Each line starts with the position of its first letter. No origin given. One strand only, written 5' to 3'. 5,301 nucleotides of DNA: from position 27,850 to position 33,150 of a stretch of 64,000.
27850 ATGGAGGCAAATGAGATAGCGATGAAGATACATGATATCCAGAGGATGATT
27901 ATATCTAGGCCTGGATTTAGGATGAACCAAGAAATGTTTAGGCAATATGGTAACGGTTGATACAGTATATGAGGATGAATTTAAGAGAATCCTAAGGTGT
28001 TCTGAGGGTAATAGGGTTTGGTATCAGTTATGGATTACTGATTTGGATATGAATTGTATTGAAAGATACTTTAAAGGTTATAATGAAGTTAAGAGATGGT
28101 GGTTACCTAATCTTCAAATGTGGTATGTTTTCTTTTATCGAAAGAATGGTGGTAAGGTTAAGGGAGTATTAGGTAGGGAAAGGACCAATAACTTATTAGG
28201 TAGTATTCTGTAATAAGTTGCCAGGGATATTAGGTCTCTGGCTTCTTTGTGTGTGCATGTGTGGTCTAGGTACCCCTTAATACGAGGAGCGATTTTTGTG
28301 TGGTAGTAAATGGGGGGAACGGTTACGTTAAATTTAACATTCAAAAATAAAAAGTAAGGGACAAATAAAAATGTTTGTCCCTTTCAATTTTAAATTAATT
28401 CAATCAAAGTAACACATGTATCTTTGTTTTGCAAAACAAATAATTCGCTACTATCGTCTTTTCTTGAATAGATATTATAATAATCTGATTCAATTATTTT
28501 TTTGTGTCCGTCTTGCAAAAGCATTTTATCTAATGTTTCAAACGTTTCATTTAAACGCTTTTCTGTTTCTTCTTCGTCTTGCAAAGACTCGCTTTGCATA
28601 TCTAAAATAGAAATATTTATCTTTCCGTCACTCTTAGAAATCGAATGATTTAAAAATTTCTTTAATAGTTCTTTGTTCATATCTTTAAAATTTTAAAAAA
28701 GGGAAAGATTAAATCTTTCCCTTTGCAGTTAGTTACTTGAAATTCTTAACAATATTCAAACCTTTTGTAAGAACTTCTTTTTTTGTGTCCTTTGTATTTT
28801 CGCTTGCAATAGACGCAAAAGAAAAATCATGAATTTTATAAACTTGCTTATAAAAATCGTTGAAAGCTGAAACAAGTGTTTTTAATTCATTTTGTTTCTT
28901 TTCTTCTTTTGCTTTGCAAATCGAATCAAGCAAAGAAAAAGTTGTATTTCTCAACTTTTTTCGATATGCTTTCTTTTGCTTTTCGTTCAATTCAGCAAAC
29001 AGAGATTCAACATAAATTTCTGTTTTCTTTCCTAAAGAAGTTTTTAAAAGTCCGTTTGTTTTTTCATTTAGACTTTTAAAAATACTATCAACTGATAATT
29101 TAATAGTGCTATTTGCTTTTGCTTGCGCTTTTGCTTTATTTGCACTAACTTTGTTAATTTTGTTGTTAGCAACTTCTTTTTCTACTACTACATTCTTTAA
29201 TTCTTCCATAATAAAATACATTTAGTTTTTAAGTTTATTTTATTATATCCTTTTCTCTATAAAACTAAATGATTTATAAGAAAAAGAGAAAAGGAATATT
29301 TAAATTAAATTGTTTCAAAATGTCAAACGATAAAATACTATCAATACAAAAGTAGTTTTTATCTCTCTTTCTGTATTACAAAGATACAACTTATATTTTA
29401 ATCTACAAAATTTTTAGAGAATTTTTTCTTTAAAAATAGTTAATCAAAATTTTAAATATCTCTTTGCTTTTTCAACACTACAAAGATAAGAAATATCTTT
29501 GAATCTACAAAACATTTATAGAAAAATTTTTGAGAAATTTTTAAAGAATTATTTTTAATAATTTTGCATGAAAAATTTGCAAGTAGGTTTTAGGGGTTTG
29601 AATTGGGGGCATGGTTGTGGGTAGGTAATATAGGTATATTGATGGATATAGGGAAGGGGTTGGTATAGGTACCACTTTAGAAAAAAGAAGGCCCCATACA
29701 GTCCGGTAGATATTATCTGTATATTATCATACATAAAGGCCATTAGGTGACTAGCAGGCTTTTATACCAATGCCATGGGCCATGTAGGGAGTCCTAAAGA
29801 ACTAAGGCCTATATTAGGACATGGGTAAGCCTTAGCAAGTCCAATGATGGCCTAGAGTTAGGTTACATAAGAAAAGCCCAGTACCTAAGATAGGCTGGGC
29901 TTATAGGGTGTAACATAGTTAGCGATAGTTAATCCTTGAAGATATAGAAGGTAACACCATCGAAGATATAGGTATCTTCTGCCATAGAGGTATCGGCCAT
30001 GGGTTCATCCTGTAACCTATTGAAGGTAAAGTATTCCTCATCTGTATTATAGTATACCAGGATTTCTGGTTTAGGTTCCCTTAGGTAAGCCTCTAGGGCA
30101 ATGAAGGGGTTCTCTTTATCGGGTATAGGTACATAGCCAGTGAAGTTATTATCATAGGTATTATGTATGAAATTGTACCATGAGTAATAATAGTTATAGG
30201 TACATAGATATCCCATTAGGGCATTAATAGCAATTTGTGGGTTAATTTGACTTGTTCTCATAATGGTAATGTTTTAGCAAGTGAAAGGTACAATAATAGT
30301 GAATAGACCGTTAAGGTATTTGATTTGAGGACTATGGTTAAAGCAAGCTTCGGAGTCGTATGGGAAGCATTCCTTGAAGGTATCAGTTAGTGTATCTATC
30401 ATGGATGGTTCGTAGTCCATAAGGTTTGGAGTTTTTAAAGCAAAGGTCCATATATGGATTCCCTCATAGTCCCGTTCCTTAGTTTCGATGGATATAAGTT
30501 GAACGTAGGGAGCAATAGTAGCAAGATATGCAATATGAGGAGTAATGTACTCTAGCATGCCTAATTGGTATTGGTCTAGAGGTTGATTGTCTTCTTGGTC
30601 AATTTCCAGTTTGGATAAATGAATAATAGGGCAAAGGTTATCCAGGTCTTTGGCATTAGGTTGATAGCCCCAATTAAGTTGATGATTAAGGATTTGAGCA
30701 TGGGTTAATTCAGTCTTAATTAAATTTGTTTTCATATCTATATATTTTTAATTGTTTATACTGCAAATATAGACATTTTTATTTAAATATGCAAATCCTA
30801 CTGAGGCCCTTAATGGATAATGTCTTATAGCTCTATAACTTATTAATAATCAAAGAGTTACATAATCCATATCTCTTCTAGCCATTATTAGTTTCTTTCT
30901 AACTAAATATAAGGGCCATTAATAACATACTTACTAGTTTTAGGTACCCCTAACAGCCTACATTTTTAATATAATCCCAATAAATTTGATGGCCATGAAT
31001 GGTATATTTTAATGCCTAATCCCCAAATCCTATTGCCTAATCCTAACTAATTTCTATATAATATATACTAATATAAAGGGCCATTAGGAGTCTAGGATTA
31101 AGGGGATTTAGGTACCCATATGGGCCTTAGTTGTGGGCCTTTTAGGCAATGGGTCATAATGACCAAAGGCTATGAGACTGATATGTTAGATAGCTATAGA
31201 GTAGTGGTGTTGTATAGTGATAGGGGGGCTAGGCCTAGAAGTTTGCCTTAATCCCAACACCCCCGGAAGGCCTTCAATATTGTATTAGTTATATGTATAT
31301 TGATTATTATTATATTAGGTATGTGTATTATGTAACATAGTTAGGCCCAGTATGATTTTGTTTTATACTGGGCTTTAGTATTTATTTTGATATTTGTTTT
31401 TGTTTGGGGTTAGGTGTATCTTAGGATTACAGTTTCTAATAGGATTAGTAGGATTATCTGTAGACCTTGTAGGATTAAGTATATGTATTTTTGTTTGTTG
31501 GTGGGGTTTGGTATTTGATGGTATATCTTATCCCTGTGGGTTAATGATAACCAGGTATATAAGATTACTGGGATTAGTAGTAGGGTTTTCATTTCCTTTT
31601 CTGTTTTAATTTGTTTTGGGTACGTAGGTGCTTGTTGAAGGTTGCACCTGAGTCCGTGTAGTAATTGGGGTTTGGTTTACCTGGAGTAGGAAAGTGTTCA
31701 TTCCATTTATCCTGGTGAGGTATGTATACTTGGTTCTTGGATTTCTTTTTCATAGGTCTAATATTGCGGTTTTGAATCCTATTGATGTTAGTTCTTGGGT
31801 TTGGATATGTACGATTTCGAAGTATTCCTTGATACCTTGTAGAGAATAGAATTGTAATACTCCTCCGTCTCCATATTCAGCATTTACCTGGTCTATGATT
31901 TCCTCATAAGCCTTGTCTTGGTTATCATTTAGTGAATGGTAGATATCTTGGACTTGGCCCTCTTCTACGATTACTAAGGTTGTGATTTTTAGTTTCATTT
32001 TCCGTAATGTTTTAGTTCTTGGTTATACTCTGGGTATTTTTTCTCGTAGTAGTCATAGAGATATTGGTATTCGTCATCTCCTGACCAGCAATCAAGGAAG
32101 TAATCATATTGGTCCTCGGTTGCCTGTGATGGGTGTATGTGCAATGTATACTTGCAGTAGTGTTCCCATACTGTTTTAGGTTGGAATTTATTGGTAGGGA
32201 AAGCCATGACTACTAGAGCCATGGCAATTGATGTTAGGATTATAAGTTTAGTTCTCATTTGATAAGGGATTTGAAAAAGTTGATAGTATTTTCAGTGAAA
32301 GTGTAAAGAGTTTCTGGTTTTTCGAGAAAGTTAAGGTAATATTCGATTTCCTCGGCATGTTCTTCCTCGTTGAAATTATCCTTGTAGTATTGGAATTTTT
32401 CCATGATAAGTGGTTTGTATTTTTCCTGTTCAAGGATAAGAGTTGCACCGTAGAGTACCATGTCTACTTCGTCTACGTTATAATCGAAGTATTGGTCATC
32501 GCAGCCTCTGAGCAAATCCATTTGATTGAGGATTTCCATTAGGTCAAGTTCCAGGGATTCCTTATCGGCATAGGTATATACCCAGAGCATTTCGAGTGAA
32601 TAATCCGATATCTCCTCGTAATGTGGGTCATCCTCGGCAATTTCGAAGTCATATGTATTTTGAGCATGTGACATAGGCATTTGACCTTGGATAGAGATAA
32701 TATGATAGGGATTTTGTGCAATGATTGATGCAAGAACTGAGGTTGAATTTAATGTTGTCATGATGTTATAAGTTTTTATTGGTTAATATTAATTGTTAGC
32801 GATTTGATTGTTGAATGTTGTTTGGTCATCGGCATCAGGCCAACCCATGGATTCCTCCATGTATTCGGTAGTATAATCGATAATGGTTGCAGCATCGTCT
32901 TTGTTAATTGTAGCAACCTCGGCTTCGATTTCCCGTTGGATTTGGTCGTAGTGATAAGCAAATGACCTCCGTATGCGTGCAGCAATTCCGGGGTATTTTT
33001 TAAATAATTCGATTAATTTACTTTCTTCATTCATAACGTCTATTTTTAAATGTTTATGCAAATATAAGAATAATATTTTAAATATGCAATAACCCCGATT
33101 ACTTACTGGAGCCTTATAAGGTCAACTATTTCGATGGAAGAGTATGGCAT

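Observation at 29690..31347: Non-coding patches saturated with GGCC-core repeats, including a 20-mer present three times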

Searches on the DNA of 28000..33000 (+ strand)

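Call 9: search_dna_similar(query=window:28000-33000:+, collection=phages, mode=distant)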
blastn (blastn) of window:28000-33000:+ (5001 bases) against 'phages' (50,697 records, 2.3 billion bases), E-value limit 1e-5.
Records with a match: 3; places in all: 3; records where one place covers at least 80% of the query: 0.
Best place of each record, by identity: 60-80% 3.
By first word of the organism name: Bacteroides 3.
By host as written in the record: Bacteroides caccae DA679 2; Bacteroides caccae DA669 1.
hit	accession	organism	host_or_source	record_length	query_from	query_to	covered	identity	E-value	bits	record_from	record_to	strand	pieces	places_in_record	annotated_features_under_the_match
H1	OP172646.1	Bacteroides phage BC669P3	Bacteroides caccae DA669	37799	1460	1540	2%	77.8%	2e-6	63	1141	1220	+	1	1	none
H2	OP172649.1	Bacteroides phage BC679P3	Bacteroides caccae DA679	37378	1460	1540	2%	77.8%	2e-6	63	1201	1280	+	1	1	hypothetical protein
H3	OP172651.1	Bacteroides phage BC679P5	Bacteroides caccae DA679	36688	1460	1540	2%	77.8%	2e-6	63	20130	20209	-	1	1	hypothetical protein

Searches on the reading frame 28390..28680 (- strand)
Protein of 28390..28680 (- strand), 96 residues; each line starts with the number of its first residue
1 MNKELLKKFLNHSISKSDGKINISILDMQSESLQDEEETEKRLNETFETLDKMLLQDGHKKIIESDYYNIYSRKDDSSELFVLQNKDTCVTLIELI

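Call 12: search_protein_families(library=phrogs, proteins=[window:28390-28680:-], max_evalue=0.01)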
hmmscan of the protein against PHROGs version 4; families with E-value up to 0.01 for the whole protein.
window:28390-28680:- (96 aa): 0 families

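Call 39: search_protein_families(library=pfam, proteins=[window:28390-28680:-], max_evalue=0.05)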
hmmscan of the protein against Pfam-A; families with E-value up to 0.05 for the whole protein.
window:28390-28680:- (96 aa): 1 family
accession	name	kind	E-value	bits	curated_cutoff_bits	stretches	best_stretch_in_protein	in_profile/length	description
PF12887.12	SICA_alpha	-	0.03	14.6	23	1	4-95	2-81/185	SICA extracellular alpha domain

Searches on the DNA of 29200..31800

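Call 7: search_rna_families(source=window, start=29200, end=31800, threshold=evalue, max_evalue=5, show_alignments=3)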
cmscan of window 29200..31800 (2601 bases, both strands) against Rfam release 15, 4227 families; matches with E-value up to 5: 0.
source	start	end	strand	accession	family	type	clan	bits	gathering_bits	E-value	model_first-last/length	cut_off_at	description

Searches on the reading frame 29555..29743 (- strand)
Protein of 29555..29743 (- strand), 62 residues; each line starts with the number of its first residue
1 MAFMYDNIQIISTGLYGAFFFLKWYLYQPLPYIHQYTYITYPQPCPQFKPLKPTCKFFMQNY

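Call 12: search_protein_families(library=phrogs, proteins=[window:29555-29743:-], max_evalue=0.01)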
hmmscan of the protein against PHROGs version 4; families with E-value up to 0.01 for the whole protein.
window:29555-29743:- (62 aa): 0 families
